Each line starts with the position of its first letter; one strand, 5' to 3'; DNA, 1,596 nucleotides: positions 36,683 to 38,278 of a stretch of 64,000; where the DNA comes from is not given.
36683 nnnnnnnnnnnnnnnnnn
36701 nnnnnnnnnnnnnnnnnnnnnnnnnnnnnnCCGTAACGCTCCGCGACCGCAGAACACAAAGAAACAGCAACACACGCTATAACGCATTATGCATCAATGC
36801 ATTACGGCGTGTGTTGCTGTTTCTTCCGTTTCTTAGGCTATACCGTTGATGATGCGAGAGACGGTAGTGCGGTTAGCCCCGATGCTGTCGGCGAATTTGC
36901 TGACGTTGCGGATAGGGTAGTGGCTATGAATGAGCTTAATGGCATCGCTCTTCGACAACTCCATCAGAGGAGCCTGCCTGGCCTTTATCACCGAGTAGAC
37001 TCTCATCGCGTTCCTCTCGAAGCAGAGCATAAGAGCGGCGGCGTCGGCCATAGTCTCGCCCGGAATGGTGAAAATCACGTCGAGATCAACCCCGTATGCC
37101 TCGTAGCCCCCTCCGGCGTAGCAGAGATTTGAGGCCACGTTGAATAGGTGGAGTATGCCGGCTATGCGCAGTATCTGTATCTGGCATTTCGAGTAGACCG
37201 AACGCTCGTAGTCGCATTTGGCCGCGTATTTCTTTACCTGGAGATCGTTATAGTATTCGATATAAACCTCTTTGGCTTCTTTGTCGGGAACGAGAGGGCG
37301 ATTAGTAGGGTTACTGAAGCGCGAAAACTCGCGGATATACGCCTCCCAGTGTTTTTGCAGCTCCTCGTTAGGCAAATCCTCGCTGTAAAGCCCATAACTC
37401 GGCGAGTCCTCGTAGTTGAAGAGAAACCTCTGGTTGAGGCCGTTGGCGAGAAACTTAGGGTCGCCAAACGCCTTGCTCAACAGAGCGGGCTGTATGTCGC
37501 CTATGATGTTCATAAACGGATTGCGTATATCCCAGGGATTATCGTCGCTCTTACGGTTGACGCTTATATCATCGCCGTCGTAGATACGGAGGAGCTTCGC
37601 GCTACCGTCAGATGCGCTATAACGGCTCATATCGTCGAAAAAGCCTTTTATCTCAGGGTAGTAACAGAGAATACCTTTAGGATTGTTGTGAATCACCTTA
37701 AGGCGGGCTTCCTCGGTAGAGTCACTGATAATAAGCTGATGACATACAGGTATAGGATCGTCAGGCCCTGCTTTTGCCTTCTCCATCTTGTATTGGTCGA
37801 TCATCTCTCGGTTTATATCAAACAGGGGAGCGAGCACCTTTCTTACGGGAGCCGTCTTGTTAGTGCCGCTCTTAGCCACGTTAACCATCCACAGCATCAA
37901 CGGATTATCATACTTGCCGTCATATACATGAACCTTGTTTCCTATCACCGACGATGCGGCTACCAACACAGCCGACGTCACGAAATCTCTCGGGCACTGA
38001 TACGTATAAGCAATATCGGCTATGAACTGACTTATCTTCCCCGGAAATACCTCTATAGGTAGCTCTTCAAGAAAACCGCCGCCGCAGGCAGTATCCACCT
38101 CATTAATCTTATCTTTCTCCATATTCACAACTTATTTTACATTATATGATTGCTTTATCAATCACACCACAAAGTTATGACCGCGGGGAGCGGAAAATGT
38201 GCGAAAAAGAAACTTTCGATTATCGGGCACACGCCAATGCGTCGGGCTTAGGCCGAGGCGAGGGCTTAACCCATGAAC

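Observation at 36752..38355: Lone DUF3987 gene bracketed by two same-length palindromic 81-bp elements: cassette-like unit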

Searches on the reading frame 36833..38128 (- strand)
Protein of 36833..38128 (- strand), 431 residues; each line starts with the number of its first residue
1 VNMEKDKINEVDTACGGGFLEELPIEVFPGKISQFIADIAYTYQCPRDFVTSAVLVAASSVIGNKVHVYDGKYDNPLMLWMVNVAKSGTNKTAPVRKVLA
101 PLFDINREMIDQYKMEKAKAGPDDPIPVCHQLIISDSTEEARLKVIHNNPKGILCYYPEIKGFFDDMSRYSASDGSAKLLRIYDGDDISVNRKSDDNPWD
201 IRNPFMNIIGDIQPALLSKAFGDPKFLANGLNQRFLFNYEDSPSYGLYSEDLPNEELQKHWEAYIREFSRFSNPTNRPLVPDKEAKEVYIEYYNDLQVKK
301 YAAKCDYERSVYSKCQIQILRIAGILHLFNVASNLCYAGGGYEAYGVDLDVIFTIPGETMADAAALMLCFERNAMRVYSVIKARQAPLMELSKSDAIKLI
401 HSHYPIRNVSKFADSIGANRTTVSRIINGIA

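Call 5: search_protein_families(library=pfam, proteins=[window:36833-38128:-], max_evalue=0.01)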
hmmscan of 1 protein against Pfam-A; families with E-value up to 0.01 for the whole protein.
window:36833-38128:- (431 aa): 1 family
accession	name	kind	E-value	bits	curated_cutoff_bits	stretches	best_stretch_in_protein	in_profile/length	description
PF13148.11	DUF3987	-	2.2e-50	172.3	27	2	124-379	117-363/364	Protein of unknown function (DUF3987)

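Call 10: find_encoding_contigs(protein=window:36833-38122:-, flank=10000, max_places=10)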
Protein window:36833-38122:- (429 aa): 11 contigs read that carry it; 10 places shown.
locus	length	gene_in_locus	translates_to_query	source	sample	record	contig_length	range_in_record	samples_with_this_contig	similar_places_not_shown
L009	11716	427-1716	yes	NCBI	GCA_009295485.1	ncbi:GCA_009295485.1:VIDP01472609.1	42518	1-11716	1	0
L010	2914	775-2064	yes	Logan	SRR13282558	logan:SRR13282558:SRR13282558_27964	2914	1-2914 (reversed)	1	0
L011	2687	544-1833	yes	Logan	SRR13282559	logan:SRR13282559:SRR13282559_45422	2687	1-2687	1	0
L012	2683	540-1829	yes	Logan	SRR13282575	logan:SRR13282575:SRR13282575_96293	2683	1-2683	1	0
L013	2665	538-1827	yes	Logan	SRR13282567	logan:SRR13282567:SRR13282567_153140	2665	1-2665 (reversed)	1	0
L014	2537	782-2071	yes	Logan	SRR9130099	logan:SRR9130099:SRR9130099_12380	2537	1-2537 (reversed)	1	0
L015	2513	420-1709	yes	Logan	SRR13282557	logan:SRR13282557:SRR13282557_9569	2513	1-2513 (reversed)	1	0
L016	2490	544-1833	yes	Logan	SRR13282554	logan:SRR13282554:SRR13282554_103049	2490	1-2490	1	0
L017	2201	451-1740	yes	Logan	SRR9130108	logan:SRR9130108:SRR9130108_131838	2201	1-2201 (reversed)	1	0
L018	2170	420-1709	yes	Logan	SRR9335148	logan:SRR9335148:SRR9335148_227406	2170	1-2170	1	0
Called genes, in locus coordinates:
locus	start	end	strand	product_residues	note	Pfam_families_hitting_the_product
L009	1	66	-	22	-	?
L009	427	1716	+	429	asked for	PF13148:DUF3987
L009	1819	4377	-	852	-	PF02861:Clp_N, PF00004:AAA, PF17871:AAA_lid_9, PF00158:Sigma54_activat, PF00004:AAA, PF07724:AAA_2, PF07728:AAA_5, PF10431:ClpB_D2-small, +11 more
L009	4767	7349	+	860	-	PF00521:DNA_topoisoIV, PF03989:DNA_gyraseA_C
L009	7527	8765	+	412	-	PF07719:TPR_2 (faint), PF13429:TPR_15 (weak), PF13371:TPR_9 (faint), PF13424:TPR_12 (faint), PF13428:TPR_14 (faint), PF13432:TPR_16 (weak), PF00515:TPR_1 (weak), PF13181:TPR_8 (weak), +2 more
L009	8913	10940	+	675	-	PF13589:HATPase_c_3, PF02518:HATPase_c (weak), PF00183:HSP90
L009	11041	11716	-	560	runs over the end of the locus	PF07714:PK_Tyr_Ser-Thr, PF00069:Pkinase, PF01636:APH (faint)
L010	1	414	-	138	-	?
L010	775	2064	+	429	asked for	PF13148:DUF3987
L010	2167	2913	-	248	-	?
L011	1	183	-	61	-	?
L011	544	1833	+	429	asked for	PF13148:DUF3987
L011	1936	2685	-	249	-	?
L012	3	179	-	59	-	?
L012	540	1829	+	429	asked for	PF13148:DUF3987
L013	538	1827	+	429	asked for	PF13148:DUF3987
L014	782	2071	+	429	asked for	PF13148:DUF3987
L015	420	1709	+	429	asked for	PF13148:DUF3987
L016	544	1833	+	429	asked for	PF13148:DUF3987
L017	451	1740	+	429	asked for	PF13148:DUF3987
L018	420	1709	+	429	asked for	PF13148:DUF3987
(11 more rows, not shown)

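Call 11: find_related_loci(query=window:36833-38122:-, collection=genome_contigs, flank=6000)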
Query window:36833-38122:- (429 aa) in genome_contigs; peptide patterns used: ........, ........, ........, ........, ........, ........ (x = any residue, [..] = any of these).
30 stretches matched a pattern, but none encodes a relative of the query by tblastn (E <= 1e-3).

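Call 12: find_homologous_proteins(query=window:36833-38122:-, max_evalue=0.00001)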
Query window:36833-38122:- (429 aa): 32 proteins with E <= 0.00001 among 3846 candidates.
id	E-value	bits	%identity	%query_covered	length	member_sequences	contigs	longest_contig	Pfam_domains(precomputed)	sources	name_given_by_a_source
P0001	4.3e-292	986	100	100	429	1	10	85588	PF13148.12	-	-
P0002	1.3e-85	306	40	97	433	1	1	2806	PF13148.12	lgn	-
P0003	3.5e-84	301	41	95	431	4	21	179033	PF13148.12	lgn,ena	-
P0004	3.1e-83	298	40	95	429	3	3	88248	PF13148.12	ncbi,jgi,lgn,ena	-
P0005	5.7e-80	287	40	95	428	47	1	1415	PF13148.12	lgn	-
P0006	1.3e-79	286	40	95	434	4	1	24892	PF13148.12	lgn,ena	-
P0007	2.6e-78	282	39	95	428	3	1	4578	PF13148.12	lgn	-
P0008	4.2e-78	281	39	95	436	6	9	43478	PF13148.12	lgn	-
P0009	8.0e-78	280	39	95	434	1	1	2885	PF13148.12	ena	-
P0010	1.4e-77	279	38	95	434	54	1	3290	PF13148.12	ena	-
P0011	3.3e-77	278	39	95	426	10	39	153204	PF13148.12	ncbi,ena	-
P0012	9.9e-76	273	37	95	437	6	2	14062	PF13148.12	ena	-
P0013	1.0e-75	273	40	95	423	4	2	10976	PF13148.12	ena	-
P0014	1.8e-75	273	40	95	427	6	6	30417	PF13148.12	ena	-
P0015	2.5e-75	272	39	95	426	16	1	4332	PF13148.12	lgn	-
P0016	3.1e-75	272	39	95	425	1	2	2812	PF13148.12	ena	-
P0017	3.2e-75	272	39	95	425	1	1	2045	PF13148.12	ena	-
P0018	3.2e-75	272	39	95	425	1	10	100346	PF13148.12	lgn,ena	-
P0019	3.4e-75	272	38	95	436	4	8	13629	PF13148.12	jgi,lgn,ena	jgi:hypothetical protein B2_09768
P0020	5.1e-75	271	38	96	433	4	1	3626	PF13148.12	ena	-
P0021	6.1e-75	271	39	95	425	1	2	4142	PF13148.12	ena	-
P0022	1.9e-74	269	39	95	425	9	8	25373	PF13148.12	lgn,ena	-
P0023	6.7e-69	251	38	94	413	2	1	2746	PF13148.12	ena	-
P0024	2.2e-68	249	37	95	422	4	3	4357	PF13148.12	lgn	-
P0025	6.1e-65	238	45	65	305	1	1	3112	PF13148.12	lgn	-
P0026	6.3e-62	228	35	94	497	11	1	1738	PF13148.12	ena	-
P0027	2.2e-58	216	35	94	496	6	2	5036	PF13148.12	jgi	jgi:hypothetical protein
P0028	4.6e-52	195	37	78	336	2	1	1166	PF13148.12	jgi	-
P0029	9.8e-44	168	31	72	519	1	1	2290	PF13148.12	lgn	-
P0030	3.9e-43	166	48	40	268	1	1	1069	PF13148.12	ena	-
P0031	6.1e-31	126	26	94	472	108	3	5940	PF13148.12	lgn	-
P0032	1.3e-19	89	26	70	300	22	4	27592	PF13148.12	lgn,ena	-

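Call 13: find_encoding_contigs(protein=P0003, flank=8000, max_places=4)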
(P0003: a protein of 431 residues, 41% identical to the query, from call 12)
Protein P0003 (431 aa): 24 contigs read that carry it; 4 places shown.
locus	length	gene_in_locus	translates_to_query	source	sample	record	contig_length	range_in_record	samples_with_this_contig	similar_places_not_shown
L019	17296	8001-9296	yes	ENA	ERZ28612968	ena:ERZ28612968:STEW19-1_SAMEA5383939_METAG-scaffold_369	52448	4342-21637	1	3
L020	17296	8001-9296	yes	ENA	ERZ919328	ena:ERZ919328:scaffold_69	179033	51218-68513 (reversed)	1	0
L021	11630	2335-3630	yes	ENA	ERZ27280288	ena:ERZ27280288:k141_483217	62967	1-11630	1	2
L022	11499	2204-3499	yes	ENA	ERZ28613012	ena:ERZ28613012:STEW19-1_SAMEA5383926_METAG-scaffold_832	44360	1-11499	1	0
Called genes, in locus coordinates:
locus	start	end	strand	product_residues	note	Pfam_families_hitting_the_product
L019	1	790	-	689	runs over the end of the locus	PF07719:TPR_2 (faint), PF13174:TPR_6 (faint), PF13371:TPR_9, PF13414:TPR_11 (weak), PF13371:TPR_9 (weak), PF00515:TPR_1 (weak), PF13181:TPR_8 (weak), PF13414:TPR_11 (weak), +8 more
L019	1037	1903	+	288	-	PF03724:META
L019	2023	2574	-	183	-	PF07929:PRiA4_ORF3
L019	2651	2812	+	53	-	-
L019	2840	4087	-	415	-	PF00155:Aminotran_1_2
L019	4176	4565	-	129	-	PF00756:Esterase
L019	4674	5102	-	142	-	PF00756:Esterase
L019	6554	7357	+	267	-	-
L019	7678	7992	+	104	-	PF00376:MerR (faint), PF12728:HTH_17, PF13411:MerR_1 (weak)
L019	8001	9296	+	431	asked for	PF13148:DUF3987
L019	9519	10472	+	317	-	PF08800:BT4734-like_N, PF08707:PriCT_2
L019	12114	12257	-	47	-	-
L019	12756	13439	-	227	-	PF07275:ArdA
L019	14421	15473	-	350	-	PF04471:Mrr_cat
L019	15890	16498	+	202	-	PF00589:Phage_integrase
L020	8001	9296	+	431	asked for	PF13148:DUF3987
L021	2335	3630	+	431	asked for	PF13148:DUF3987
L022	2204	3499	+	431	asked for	PF13148:DUF3987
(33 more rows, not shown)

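Call 14: find_encoding_contigs(protein=P0004, flank=8000, max_places=3)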
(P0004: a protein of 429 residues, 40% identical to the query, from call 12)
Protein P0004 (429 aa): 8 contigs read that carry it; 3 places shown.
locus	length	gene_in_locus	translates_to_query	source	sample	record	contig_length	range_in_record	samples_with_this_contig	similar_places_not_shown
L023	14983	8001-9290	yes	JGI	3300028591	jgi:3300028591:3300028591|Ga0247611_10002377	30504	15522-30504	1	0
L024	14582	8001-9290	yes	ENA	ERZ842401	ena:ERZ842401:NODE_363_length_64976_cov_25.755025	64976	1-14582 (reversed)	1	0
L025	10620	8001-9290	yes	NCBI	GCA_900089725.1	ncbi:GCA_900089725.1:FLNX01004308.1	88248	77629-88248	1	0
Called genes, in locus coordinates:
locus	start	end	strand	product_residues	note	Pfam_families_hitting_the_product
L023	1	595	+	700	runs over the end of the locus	PF13734:Inhibitor_I69, PF01640:Peptidase_C10, PF13529:Peptidase_C39_2 (weak), PF00404:Dockerin_1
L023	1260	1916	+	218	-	-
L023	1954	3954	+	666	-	PF07992:Pyr_redox_2 (faint), PF00890:FAD_binding_2, PF01266:DAO (faint), PF02910:Succ_DH_flav_C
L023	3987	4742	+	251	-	PF13085:Fer2_3, PF13237:Fer4_10 (weak), PF12838:Fer4_7, PF13183:Fer4_8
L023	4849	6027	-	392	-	PF00155:Aminotran_1_2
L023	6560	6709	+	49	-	-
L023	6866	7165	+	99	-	-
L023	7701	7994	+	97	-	PF00376:MerR (weak), PF12728:HTH_17, PF13411:MerR_1 (weak)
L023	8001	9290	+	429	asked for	PF13148:DUF3987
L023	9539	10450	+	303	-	PF08800:BT4734-like_N, PF08707:PriCT_2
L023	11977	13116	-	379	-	PF13749:HATPase_c_4 (weak), PF13412:HTH_24 (weak)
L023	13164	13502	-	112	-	PF04326:SLFN_AlbA_2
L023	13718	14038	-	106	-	-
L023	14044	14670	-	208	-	PF01624:MutS_I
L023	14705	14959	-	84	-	-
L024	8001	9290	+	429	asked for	PF13148:DUF3987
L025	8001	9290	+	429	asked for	PF13148:DUF3987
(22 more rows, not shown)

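Call 15: find_encoding_contigs(protein=P0011, flank=8000, max_places=4)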
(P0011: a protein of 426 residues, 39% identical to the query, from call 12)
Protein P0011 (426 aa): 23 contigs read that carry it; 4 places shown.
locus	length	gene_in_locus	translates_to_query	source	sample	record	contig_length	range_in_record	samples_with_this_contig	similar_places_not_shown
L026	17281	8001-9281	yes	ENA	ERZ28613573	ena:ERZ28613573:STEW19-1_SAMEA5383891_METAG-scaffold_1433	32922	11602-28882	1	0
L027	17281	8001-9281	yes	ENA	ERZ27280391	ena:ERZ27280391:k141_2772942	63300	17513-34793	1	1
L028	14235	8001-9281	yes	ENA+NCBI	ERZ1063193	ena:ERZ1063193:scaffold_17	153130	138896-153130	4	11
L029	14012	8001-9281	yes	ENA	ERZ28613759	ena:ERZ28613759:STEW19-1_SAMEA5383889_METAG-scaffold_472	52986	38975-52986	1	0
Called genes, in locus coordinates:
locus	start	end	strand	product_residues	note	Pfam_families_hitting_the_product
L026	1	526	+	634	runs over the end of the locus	PF03009:GDPD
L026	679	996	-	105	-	PF00085:Thioredoxin, PF13899:Thioredoxin_7 (weak), PF13098:Thioredoxin_2, PF13905:Thioredoxin_8 (faint)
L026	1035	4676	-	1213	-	PF02811:PHP, PF07733:DNA_pol3_alpha, PF17657:DNA_pol3_finger, PF14579:HHH_6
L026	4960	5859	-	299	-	PF04228:Zn_peptidase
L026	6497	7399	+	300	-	-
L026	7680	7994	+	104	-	PF12728:HTH_17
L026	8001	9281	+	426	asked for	PF13148:DUF3987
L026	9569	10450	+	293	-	PF08800:BT4734-like_N, PF08707:PriCT_2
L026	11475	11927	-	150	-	-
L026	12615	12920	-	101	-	-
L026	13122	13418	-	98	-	-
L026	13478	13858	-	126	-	-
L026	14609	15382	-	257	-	-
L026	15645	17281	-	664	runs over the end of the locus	PF13589:HATPase_c_3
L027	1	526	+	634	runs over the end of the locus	PF03009:GDPD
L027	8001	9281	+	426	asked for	PF13148:DUF3987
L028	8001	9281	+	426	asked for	PF13148:DUF3987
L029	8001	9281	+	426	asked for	PF13148:DUF3987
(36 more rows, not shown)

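Call 33: search_solved_structures(query=A1, max_evalue=1)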
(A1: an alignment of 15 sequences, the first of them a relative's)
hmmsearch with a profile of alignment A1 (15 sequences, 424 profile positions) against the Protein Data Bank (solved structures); distinct sequences matched with E-value up to 1: 3.
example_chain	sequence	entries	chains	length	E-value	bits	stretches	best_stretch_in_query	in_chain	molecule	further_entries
5e01_A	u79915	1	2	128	0.11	14.5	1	134-171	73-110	Uncharacterized HTH-type transcriptional regulator HI_0186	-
5d90_B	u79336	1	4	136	0.12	14.3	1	134-171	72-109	MerR family regulator protein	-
5d8c_A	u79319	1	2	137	0.12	14.3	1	134-171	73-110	MerR family regulator protein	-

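Call 34: search_protein_families(library=phrogs, proteins=[P0001], max_evalue=0.001)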
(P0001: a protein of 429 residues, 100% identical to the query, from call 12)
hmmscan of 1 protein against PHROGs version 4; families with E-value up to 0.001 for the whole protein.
P0001 (429 aa): 4 families
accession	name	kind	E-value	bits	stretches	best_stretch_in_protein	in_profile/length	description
phrog_2373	-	DNA, RNA and nucleotide metabolism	7.6e-30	105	2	129-332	195-402/515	DNA helicase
phrog_3022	-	DNA, RNA and nucleotide metabolism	6.3e-10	39.1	1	46-326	379-654/788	DNA primase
phrog_14296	-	DNA, RNA and nucleotide metabolism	0.00049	20.2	1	176-264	145-232/417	DNA primase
phrog_10514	-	DNA, RNA and nucleotide metabolism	0.00058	19.2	0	38-244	353-542/750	DNA primase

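Call 35: search_protein_families(library=ncbifam, proteins=[P0001], max_evalue=0.01)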
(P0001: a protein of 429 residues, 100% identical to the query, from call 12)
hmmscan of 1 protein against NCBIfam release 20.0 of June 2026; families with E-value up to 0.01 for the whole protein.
P0001 (429 aa): 0 families

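Call 51: find_related_loci(query=A1, collection=genome_contigs, flank=3000)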
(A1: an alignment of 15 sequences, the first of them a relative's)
Query A1 (429 aa) in genome_contigs; peptide patterns used: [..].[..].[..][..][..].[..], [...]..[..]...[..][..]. (x = any residue, [..] = any of these).
189 stretches matched a pattern; 32 encode a relative of the query (tblastn E <= 1e-3); 32 distinct loci.
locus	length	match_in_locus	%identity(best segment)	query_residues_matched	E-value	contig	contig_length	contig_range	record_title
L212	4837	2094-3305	40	21-426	4e-91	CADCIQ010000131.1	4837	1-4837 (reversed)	MAG: uncultured Bacteroidales bacterium isolate RUG14682 genome assembly, contig: RUG14682_asm_131, whole genome shotgun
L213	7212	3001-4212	40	21-426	4e-91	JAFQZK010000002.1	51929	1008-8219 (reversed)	MAG: Muribaculaceae bacterium isolate RGIG2290 Goat_Duodenum-5__c13682, whole genome shotgun sequence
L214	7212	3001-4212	40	21-426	3e-91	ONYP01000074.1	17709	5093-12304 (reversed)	uncultured Prevotellaceae bacterium isolate RUG755 genome assembly, contig: scaffold_3606, whole genome shotgun sequence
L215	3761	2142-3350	40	21-426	1e-90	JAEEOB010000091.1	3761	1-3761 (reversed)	MAG: Bacteroidaceae bacterium isolate Tb.RUG.277 NODE_2082499_length_3761_cov_1.610897, whole genome shotgun sequence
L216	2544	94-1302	40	21-426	9e-91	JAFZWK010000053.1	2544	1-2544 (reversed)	MAG: Bacteroidaceae bacterium isolate RGIG8159 Water_buffalos_Rumen-3__c1643467, whole genome shotgun sequence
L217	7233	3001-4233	37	20-426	6e-87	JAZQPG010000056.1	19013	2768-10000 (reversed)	MAG: Sodaliphilus sp. isolate T1900045240_TH20190010.MAGScoT_cleanbin_000010 SGB_5517_k141_1264011, whole genome shotgun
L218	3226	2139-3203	42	21-379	2e-87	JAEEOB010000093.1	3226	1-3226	MAG: Bacteroidaceae bacterium isolate Tb.RUG.277 NODE_2194447_length_3226_cov_3.378832, whole genome shotgun sequence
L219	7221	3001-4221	38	20-427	1e-85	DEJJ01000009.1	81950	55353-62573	MAG TPA_asm: Porphyromonadaceae bacterium UBA2751 UBA2751_contig_174, whole genome shotgun sequence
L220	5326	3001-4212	39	20-427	9e-85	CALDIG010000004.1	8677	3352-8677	MAG TPA_asm: uncultured Prevotellaceae bacterium isolate ERR1278105_bin.98_CONCOCT_v1.1_MAG genome assembly, contig: ERZ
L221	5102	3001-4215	40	20-425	4e-82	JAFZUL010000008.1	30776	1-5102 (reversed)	MAG: Muribaculaceae bacterium isolate RGIG8108 Water_buffalos_Rumen-3__c119168, whole genome shotgun sequence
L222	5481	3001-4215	39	20-425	1e-81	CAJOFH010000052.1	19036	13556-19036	uncultured Muribaculaceae bacterium isolate Red_deer_3_mag_92 genome assembly, contig: scaffold_3153, whole genome shotg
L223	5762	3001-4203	37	21-427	2e-80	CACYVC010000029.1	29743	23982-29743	MAG: uncultured Bacteroidales bacterium isolate RUG12310 genome assembly, contig: RUG12310_asm_29, whole genome shotgun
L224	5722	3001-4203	37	21-427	2e-79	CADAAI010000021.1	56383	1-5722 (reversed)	MAG: uncultured Bacteroidales bacterium isolate RUG13112 genome assembly, contig: RUG13112_asm_21, whole genome shotgun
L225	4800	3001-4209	38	20-427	5e-79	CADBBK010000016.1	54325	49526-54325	MAG: uncultured Bacteroidales bacterium isolate RUG13812 genome assembly, contig: RUG13812_asm_16, whole genome shotgun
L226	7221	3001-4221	35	18-426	9e-79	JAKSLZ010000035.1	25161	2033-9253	MAG: Muribaculaceae bacterium isolate Horse_feces112 MAG112_35, whole genome shotgun sequence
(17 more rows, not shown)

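Call 57: find_encoding_contigs(protein=P0002, flank=5000, max_places=3)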
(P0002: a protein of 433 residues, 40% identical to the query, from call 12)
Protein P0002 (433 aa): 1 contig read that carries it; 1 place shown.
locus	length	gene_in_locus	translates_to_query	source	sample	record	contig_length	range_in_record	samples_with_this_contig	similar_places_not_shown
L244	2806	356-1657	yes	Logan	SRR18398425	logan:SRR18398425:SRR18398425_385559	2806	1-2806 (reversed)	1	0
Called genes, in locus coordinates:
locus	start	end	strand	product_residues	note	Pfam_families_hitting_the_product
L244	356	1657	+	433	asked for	PF13148:DUF3987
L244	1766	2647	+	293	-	PF08800:BT4734-like_N, PF08707:PriCT_2 (weak)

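Call 58: search_protein_families(library=pfam, proteins=[L226:507-1790:+, L226:2941-4293:+, L226:4699-5787:+, L226:5797-6132:+, L226:6116-6637:+], max_evalue=0.001)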
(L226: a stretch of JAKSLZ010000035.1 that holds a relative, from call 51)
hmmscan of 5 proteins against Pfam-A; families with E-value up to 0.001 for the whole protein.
L226:507-1790:+ (427 aa): 4 families
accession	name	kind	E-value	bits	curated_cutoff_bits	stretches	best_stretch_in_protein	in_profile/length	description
PF08238.18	Sel1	-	4e-29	100.4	30.7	3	294-327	1-34/36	Sel1 repeat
PF09346.15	SMI1_KNR4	-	8.6e-12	46.2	25.4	1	32-138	1-123/125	SMI1 / KNR4 family (SUKH-1)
PF14568.11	SUKH_6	-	3.7e-07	31.1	27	1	35-129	1-110/119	SMI1-KNR4 cell-wall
PF14567.11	SUKH_5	-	1.6e-05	25.2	27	1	13-138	2-137/142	SMI1-KNR4 cell-wall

L226:2941-4293:+ (450 aa): 1 family
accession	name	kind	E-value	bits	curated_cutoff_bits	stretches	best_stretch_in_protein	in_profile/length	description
PF13148.11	DUF3987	-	2.2e-44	152.6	27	2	129-376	118-363/364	Protein of unknown function (DUF3987)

L226:4699-5787:+ (362 aa): 3 families
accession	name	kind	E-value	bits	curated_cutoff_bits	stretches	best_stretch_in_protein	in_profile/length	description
PF16363.11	GDP_Man_Dehyd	-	3.6e-146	487.3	27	1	5-331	1-332/332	GDP-mannose 4,6 dehydratase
PF01370.27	Epimerase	-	4e-73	246.2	20.9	1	4-246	1-240/240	NAD dependent epimerase/dehydratase family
PF04321.23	RmlD_sub_bind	-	1.9e-10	40.8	27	1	4-198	3-167/287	RmlD substrate binding domain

L226:5797-6132:+ (111 aa): 1 family
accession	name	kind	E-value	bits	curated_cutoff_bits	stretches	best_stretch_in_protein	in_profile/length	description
PF05336.19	rhaM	-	1.9e-28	99.2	23.4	1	3-108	1-104/105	L-rhamnose mutarotase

L226:6116-6637:+ (173 aa): 0 families
